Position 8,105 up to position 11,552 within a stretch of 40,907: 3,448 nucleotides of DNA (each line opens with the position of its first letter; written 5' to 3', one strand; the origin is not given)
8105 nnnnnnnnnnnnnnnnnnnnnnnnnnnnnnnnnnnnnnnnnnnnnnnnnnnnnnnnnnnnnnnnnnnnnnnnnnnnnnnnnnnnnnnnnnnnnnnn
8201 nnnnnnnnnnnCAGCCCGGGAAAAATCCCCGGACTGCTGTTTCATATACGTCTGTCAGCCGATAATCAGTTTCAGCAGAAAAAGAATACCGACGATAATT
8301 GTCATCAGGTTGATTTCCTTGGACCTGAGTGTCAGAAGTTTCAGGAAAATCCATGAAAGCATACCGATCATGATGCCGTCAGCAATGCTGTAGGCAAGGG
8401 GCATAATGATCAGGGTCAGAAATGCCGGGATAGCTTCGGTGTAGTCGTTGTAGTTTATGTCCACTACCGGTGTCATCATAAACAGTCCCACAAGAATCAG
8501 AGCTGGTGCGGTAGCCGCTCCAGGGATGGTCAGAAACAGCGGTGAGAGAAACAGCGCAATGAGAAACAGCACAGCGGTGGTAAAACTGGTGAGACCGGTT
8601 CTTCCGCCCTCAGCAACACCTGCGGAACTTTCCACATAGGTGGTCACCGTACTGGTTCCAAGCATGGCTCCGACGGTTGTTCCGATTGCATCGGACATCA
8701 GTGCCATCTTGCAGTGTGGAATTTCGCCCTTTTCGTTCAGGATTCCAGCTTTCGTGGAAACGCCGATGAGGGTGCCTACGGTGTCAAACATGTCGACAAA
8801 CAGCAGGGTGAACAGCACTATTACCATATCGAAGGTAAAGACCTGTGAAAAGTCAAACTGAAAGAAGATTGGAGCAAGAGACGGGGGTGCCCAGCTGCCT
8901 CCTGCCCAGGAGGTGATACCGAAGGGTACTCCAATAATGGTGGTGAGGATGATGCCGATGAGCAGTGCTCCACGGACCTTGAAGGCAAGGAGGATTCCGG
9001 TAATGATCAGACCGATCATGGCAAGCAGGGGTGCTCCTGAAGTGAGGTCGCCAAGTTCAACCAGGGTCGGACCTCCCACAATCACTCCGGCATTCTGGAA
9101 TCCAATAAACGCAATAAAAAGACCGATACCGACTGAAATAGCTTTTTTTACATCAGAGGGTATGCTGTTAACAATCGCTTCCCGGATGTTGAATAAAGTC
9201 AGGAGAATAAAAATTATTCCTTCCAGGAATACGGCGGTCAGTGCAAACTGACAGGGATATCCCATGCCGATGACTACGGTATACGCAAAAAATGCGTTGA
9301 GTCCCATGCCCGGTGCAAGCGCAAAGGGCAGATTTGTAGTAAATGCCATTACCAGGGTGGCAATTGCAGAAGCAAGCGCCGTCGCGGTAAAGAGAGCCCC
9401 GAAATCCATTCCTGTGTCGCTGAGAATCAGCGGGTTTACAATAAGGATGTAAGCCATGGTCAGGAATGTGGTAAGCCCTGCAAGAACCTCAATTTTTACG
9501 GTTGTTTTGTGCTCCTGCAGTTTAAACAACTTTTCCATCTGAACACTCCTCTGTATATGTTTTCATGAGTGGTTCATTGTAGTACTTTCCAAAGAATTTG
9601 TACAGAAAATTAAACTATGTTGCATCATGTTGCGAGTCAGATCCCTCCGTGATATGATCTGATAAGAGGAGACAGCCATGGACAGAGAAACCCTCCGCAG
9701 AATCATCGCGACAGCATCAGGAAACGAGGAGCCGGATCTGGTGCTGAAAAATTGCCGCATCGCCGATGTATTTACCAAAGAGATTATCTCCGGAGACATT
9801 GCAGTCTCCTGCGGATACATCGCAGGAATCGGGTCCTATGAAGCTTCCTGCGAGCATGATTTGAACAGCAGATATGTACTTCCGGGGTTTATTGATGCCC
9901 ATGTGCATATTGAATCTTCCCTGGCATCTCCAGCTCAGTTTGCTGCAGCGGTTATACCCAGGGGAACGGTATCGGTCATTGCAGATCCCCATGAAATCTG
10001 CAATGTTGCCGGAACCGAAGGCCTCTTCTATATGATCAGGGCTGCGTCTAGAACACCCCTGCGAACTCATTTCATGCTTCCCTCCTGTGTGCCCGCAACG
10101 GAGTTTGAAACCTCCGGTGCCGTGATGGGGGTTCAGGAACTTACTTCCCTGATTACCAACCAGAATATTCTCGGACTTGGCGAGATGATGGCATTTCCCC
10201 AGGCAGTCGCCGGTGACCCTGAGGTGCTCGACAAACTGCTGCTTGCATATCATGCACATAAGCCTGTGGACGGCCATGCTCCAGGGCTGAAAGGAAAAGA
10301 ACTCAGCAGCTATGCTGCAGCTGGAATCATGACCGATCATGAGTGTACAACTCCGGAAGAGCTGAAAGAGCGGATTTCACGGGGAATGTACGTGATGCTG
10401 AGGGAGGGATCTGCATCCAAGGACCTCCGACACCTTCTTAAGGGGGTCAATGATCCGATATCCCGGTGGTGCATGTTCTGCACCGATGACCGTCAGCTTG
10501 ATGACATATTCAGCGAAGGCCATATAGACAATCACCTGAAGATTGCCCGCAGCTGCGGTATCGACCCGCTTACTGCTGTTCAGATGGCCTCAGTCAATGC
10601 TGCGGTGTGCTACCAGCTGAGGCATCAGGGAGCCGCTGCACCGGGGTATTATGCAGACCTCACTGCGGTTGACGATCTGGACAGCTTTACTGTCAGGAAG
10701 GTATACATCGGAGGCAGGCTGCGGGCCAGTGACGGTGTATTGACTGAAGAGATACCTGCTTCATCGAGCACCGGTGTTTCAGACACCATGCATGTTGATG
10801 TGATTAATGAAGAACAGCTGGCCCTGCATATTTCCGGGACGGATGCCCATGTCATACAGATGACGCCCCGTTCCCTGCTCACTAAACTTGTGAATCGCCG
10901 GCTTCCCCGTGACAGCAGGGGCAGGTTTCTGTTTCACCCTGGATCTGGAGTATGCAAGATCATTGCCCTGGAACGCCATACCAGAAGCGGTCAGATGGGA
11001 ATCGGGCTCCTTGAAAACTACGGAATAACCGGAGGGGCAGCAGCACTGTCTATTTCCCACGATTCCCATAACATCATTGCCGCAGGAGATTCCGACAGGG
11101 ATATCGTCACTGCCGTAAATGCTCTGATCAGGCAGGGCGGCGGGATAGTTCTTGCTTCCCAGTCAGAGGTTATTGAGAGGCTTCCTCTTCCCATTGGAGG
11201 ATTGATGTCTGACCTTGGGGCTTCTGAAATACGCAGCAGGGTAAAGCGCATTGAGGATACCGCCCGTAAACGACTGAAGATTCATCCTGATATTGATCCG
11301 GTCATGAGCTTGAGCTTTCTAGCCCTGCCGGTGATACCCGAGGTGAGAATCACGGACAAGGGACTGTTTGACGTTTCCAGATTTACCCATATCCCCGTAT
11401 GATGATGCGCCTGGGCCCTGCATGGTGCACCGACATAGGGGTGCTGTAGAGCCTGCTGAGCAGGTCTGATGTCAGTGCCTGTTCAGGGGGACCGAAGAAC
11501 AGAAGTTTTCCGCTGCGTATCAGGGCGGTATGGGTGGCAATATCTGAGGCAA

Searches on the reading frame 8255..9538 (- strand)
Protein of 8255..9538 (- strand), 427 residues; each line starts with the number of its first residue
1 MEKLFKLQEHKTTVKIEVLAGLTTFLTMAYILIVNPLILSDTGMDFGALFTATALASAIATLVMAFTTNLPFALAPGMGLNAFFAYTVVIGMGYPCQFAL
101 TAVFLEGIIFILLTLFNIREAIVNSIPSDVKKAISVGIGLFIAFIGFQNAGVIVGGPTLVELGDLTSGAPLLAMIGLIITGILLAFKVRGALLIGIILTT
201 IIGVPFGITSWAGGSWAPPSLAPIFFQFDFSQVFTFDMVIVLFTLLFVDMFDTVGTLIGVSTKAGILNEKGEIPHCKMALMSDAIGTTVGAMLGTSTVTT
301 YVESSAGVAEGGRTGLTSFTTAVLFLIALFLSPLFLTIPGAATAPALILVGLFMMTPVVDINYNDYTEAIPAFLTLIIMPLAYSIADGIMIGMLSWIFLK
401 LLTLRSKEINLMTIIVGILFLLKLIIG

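Call 5: search_protein_families(library=pfam, proteins=[window:8255-9538:-])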
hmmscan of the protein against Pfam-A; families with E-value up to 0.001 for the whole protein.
window:8255-9538:- (427 aa): 1 family
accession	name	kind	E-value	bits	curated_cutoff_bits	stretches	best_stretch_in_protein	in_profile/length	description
PF00860.26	Xan_ur_permease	-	3.4e-47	161.5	27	1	17-390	3-388/389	Permease family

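Call 6: search_protein_families(library=ncbifam, proteins=[window:8255-9538:-])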
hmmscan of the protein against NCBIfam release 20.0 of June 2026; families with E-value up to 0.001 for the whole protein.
window:8255-9538:- (427 aa): 0 families

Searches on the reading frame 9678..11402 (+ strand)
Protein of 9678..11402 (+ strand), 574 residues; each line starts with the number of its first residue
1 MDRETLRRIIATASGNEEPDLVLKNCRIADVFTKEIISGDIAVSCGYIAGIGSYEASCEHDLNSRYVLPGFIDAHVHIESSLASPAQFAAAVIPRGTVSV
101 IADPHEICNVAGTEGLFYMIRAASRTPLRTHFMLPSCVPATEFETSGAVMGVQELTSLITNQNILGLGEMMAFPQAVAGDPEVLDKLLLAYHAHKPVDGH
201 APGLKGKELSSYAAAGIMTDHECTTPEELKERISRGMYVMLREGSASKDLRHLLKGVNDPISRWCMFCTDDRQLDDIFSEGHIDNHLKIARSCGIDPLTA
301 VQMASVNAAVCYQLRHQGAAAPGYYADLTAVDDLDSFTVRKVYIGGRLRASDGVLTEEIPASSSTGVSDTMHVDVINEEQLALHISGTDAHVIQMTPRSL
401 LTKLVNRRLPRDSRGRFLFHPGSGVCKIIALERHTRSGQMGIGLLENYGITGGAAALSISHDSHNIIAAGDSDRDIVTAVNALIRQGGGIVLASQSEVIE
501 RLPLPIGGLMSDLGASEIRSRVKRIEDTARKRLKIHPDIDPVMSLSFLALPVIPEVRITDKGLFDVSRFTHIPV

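Call 5: search_protein_families(library=pfam, proteins=[window:9678-11402:+])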
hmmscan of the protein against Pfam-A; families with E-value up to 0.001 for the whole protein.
window:9678-11402:+ (574 aa): 3 families
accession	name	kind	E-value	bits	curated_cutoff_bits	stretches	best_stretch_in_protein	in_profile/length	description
PF13382.11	Adenine_deam_C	-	2.1e-54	183.9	27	1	400-569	2-168/169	Adenine deaminase C-terminal domain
PF01979.26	Amidohydro_1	-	1.6e-38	133.3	25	1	66-348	1-344/345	Amidohydrolase family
PF07969.17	Amidohydro_3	-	2.4e-08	34.3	29.7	0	61-79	4-22/472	Amidohydrolase family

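Call 6: search_protein_families(library=ncbifam, proteins=[window:9678-11402:+])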
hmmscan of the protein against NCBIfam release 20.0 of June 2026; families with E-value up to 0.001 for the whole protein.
window:9678-11402:+ (574 aa): 27 families (the best 25 are shown)
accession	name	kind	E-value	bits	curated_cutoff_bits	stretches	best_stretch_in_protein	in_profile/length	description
TIGR01178.1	ade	equivalog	2.3e-180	600.7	472.5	1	20-572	1-550/552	adenine deaminase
NF007457.0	PRK10027.1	equivalog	2e-128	429.2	768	1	2-572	13-582/588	adenine deaminase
TIGR03178.1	allantoinase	equivalog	5.5e-10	38.6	357.85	1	20-79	1-61/441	allantoinase AllB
TIGR02318.1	phosphono_phnM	equivalog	2.6e-09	36.5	390.55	1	24-78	3-57/376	phosphonate metabolism protein PhnM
NF009941.0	PRK13404.1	subfamily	2.8e-09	36.2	647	1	20-90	5-75/478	dihydropyrimidinase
NF051886.1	XaaProDiPepCaul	equivalog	3.6e-09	36.1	500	0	280-333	321-375/398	Xaa-Pro dipeptidase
NF058539.1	ergo_uti2_ErtD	equivalog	5.1e-09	35.5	650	1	31-85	11-69/449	hydantoin-5-propionate amidohydrolase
NF011988.0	PRK15446.2-4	equivalog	1.5e-08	34.2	369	1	288-357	314-383/389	alpha-D-ribose 1-methylphosphonate 5-triphosphate diphosphatase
NF011983.0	PRK15446.1-4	equivalog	5.3e-08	32.2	486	1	20-80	4-63/379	alpha-D-ribose 1-methylphosphonate 5-triphosphate diphosphatase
NF006559.0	PRK09060.1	equivalog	3.5e-07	28.9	482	1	19-79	5-66/444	dihydroorotase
NF011984.0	PRK15446.1-5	equivalog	4.6e-07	29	260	0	21-79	4-63/379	alpha-D-ribose 1-methylphosphonate 5-triphosphate diphosphatase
NF006689.0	PRK09237.1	equivalog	1.2e-06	27.4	371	1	20-79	4-67/383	amidohydrolase/deacetylase family metallohydrolase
NF004839.0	PRK06189.1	equivalog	1.5e-06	27.1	631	1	20-79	4-64/451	allantoinase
NF006688.0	PRK09236.1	equivalog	5e-06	25.6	535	0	22-78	5-63/444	dihydroorotase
TIGR02033.1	D-hydantoinase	equivalog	7.4e-06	25.2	393.25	1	23-83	3-65/454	dihydropyrimidinase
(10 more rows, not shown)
